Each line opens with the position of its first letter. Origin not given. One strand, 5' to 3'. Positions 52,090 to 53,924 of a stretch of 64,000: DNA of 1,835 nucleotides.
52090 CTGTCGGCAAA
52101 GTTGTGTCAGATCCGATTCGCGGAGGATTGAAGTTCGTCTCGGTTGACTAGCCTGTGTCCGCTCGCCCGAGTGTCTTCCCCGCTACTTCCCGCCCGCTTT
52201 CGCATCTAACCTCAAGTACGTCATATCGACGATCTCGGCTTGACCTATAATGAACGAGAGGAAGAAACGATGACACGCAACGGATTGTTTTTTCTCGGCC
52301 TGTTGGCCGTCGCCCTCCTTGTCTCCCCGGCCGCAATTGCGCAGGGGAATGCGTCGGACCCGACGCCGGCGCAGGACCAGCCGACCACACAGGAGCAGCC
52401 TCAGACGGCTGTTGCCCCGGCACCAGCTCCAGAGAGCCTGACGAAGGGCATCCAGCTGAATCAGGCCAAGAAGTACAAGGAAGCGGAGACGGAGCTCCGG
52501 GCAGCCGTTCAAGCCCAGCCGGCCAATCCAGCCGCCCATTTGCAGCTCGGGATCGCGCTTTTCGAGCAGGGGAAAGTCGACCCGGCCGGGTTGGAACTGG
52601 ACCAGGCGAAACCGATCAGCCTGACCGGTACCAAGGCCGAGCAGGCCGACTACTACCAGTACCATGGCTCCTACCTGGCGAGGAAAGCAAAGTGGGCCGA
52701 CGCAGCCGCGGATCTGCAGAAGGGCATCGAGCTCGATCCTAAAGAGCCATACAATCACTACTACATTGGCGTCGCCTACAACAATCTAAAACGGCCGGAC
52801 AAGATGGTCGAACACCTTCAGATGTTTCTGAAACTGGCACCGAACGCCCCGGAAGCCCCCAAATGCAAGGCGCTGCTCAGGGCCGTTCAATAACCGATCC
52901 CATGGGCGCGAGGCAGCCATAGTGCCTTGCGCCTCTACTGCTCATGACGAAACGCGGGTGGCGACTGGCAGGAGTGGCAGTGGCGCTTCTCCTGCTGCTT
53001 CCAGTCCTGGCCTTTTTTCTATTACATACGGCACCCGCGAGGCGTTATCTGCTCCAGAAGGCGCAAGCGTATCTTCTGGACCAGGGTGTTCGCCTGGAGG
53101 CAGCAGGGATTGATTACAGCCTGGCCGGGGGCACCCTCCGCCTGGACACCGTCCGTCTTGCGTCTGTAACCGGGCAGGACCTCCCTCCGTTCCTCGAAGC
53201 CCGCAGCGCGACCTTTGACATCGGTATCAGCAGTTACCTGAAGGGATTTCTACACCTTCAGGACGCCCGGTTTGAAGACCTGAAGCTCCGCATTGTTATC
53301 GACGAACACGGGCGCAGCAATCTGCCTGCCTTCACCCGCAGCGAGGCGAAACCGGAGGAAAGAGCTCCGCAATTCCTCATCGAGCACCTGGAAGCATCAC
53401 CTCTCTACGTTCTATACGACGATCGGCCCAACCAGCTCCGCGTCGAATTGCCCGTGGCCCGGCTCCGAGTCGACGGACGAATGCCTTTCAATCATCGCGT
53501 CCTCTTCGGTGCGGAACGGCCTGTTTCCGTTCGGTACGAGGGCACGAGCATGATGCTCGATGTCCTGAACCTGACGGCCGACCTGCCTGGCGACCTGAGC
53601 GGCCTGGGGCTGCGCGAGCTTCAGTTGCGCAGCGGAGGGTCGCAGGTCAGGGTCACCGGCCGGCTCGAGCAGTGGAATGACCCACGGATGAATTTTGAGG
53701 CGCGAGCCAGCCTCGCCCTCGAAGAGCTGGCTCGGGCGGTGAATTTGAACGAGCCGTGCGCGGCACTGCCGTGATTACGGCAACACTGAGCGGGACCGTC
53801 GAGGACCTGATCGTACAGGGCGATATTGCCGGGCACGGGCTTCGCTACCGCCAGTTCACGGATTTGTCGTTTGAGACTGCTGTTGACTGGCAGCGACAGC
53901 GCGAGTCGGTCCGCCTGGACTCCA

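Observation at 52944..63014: Frameshift density rises abruptly downstream of the rRNA operon: tamB/tamA-like, GT2, radical SAM/SPASM and a secreted protein gene all fragmented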

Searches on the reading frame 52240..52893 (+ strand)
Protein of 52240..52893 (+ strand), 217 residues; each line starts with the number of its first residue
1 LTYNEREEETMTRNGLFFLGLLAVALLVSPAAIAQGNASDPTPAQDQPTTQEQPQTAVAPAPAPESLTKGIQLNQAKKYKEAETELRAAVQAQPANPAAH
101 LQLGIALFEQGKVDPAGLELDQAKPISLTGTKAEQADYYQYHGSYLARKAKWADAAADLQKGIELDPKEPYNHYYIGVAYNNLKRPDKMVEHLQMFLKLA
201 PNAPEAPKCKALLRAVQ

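Call 7: search_protein_families(library=pfam, proteins=[window:52240-52893:+], max_evalue=0.01)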
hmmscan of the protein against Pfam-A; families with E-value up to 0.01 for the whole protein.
window:52240-52893:+ (217 aa): 12 families
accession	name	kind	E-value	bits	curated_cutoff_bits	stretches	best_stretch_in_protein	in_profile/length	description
PF13432.12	TPR_16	-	3.4e-12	47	32.7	2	76-123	10-57/65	Tetratricopeptide repeat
PF13428.12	TPR_14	-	1.7e-09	37.8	23.5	1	71-105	9-43/44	Tetratricopeptide repeat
PF13414.12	TPR_11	-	2e-09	37.4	26.8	2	74-111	5-42/42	TPR repeat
PF14559.12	TPR_19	-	4.2e-09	37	25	1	75-124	3-52/68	Tetratricopeptide repeat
PF13431.12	TPR_17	-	1e-07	32.1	24.4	1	160-188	3-31/34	Tetratricopeptide repeat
PF00515.34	TPR_1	-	3e-07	30.4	27.8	0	173-202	4-33/34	Tetratricopeptide repeat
PF13371.12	TPR_9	-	9.9e-07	29.1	35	1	147-214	6-73/73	Tetratricopeptide repeat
PF07719.23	TPR_2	-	2.1e-06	27.8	27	0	143-168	8-33/34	Tetratricopeptide repeat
PF25060.1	ARM_TT21_2nd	-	4.6e-05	23.4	27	1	67-208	59-200/270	Tetratricopeptide repeat protein 21 second ARM domain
PF13174.12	TPR_6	-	7.2e-05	23.6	26.3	1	174-202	4-32/33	Tetratricopeptide repeat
PF13181.12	TPR_8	-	0.00012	22.4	25.7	0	176-202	7-33/34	Tetratricopeptide repeat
PF24575.1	TPR_Slam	-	0.00014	22.7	35.2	1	67-113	51-97/104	Surface lipoprotein assembly modifier, N-terminal TPR repeats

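Call 9: find_encoding_contigs(protein=window:52240-52893:+, flank=10000, max_places=6)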
Protein window:52240-52893:+ (217 aa): no gene with exactly this product is on record in the collection.

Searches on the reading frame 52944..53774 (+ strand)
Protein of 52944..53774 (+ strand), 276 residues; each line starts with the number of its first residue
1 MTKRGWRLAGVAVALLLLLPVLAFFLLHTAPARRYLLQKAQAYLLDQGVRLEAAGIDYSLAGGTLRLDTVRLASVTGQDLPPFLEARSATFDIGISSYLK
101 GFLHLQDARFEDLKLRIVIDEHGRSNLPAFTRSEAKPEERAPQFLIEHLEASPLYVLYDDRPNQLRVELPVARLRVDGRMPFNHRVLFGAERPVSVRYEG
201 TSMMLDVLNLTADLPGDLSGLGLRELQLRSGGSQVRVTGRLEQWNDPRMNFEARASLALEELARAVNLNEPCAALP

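Call 6: search_protein_families(library=pfam, proteins=[window:52944-53774:+], max_evalue=0.01)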
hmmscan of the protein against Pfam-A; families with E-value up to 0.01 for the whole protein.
window:52944-53774:+ (276 aa): 2 families
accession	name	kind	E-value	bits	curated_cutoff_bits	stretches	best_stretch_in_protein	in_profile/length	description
PF05359.17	DUF748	-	9.6e-13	47.5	50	1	3-175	12-183/1037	Domain of Unknown Function (DUF748)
PF05170.20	AsmA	-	0.00025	20.4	29.8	1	6-165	5-178/607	AsmA family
